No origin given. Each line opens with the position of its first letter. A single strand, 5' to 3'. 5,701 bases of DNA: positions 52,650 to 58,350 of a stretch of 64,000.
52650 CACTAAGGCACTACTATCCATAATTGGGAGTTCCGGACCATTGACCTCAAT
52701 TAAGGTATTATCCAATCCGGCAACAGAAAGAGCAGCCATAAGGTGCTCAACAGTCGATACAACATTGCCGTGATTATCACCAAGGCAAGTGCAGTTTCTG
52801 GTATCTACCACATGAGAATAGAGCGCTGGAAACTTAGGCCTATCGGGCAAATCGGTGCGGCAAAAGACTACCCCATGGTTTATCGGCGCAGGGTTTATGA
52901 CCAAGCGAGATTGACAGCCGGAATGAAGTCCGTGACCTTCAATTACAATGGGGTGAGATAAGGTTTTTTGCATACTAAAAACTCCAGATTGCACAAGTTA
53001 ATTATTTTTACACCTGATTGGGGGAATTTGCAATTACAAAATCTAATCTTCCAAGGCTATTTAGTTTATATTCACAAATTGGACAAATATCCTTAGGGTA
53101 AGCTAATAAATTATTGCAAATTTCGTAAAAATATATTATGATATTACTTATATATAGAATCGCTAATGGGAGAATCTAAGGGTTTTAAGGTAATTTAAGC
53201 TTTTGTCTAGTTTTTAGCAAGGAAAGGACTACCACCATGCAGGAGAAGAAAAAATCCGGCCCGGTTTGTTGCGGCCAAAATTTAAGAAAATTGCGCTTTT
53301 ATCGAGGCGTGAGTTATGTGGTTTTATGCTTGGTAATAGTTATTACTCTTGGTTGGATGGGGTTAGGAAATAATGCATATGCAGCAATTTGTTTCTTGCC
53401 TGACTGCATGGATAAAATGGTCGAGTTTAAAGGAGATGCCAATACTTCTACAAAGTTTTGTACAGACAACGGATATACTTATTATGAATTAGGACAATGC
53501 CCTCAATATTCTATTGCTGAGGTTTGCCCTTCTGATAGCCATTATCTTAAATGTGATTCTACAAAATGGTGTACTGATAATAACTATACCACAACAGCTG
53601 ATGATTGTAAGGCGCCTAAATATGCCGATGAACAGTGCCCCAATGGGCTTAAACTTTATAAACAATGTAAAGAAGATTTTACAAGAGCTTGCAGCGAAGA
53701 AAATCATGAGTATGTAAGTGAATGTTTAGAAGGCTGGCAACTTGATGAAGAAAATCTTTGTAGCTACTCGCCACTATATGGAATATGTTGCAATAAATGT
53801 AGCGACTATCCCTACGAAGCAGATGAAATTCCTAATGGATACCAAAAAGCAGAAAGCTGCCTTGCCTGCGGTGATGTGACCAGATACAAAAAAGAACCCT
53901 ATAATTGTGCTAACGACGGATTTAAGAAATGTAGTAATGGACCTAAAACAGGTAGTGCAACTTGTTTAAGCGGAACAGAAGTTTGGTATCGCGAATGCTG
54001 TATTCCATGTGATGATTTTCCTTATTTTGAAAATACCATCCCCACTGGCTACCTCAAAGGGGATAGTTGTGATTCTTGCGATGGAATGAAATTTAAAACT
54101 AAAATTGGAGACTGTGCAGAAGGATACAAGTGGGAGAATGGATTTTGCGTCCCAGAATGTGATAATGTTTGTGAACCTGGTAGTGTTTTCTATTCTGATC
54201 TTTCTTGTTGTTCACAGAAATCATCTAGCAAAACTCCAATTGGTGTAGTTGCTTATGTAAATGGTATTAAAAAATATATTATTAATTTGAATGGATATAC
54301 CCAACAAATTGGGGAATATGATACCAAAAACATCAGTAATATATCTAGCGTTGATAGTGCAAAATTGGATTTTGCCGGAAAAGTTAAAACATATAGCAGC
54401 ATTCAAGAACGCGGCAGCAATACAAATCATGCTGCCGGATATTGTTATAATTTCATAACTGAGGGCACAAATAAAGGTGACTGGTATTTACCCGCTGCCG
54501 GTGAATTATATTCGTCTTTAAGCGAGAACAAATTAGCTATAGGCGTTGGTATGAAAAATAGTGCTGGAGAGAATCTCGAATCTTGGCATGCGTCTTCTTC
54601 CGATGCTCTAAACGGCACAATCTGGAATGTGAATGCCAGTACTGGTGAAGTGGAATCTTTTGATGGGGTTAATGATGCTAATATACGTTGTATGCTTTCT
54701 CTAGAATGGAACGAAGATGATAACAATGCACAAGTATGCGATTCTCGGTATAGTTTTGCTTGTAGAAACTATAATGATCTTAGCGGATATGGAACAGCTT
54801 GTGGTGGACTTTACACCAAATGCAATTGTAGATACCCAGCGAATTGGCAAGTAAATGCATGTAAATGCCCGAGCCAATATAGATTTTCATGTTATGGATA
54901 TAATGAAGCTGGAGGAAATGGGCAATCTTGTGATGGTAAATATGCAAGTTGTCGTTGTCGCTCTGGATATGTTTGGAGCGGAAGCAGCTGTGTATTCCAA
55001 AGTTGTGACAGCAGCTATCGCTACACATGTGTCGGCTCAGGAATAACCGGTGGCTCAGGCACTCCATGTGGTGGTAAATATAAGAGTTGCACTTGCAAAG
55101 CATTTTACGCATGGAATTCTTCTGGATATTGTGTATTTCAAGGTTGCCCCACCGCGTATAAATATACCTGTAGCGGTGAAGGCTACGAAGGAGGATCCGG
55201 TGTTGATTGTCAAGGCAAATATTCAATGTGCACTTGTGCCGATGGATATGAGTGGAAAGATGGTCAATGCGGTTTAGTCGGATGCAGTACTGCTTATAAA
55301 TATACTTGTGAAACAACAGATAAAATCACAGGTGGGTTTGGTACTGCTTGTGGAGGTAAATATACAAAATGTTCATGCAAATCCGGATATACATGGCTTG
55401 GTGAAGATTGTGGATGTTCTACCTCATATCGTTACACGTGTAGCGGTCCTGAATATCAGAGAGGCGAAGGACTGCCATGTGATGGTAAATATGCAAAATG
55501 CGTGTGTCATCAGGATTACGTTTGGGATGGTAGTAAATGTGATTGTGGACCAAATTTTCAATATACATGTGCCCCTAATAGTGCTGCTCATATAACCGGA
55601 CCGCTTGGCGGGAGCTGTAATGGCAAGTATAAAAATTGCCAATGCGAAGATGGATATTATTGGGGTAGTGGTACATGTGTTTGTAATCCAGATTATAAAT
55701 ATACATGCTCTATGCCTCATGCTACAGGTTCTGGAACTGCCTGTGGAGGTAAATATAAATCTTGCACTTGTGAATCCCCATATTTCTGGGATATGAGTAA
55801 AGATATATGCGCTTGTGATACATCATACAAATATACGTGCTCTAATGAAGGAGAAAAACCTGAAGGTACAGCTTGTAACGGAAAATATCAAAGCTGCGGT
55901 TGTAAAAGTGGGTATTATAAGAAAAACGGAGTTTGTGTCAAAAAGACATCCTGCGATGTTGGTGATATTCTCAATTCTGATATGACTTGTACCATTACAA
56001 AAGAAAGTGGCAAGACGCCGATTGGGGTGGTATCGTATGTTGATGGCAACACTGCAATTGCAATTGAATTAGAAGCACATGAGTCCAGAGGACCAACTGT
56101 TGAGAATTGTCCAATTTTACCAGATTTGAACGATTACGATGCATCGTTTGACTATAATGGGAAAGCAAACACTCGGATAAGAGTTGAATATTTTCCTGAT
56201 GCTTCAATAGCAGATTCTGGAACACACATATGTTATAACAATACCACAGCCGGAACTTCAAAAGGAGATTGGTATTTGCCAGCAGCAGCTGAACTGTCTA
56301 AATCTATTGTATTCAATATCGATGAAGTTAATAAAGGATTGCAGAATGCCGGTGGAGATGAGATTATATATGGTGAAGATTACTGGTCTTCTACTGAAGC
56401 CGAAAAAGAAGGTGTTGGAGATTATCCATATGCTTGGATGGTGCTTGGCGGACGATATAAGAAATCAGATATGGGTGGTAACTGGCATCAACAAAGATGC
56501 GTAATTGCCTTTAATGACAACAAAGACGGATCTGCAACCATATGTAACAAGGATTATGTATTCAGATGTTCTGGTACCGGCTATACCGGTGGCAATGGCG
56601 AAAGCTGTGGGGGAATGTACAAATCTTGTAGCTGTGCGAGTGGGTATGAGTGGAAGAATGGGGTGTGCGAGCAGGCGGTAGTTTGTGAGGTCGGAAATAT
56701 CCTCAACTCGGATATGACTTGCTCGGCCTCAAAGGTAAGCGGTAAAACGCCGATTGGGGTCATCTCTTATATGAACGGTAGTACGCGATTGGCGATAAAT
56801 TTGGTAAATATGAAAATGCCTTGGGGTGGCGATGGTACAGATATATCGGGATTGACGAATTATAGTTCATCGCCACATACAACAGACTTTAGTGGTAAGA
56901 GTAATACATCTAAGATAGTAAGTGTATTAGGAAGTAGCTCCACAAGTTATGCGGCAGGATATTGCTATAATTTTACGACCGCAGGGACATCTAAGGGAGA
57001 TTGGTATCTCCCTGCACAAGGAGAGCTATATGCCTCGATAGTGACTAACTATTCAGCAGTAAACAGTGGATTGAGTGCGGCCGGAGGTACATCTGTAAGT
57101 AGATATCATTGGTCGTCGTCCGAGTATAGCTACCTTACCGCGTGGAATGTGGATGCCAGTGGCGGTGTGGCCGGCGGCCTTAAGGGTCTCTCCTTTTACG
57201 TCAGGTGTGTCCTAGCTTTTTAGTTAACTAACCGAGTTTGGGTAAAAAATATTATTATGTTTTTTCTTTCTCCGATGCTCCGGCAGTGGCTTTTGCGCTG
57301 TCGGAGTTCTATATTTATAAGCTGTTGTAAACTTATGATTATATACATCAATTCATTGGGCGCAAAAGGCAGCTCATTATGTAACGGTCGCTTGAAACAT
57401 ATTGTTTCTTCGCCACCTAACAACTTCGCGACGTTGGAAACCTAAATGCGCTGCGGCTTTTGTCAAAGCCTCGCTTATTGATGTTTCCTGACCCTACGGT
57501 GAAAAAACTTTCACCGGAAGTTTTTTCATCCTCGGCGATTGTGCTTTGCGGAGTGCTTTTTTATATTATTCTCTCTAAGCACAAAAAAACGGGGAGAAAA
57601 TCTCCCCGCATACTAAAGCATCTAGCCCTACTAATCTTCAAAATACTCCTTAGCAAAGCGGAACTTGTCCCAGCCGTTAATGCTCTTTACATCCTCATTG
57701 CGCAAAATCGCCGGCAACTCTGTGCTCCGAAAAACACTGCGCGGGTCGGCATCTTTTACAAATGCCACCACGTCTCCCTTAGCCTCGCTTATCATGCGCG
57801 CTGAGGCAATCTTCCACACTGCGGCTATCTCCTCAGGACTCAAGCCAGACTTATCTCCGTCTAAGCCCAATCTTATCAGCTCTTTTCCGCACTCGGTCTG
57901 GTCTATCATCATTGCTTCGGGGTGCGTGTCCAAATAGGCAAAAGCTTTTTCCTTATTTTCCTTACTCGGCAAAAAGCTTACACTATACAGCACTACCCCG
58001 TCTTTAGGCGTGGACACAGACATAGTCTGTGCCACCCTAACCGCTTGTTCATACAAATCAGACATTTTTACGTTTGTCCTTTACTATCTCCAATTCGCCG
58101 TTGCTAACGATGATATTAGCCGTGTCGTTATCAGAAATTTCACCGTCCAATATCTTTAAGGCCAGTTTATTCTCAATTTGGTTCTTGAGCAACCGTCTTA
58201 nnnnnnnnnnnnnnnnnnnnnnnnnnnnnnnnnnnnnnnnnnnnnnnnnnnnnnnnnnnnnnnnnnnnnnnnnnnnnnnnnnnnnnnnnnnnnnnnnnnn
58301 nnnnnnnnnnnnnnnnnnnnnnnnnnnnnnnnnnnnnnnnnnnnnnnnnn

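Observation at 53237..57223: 1328-aa secreted protein combining three DUF1566/Fib_succ_major-like domains with a novel six-cysteine tandem repeat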

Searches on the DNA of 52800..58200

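Call 52: search_rna_families(source=window, start=52800, end=58200, threshold=evalue, max_evalue=1)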
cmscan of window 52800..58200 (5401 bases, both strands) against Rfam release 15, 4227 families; matches with E-value up to 1: 0.
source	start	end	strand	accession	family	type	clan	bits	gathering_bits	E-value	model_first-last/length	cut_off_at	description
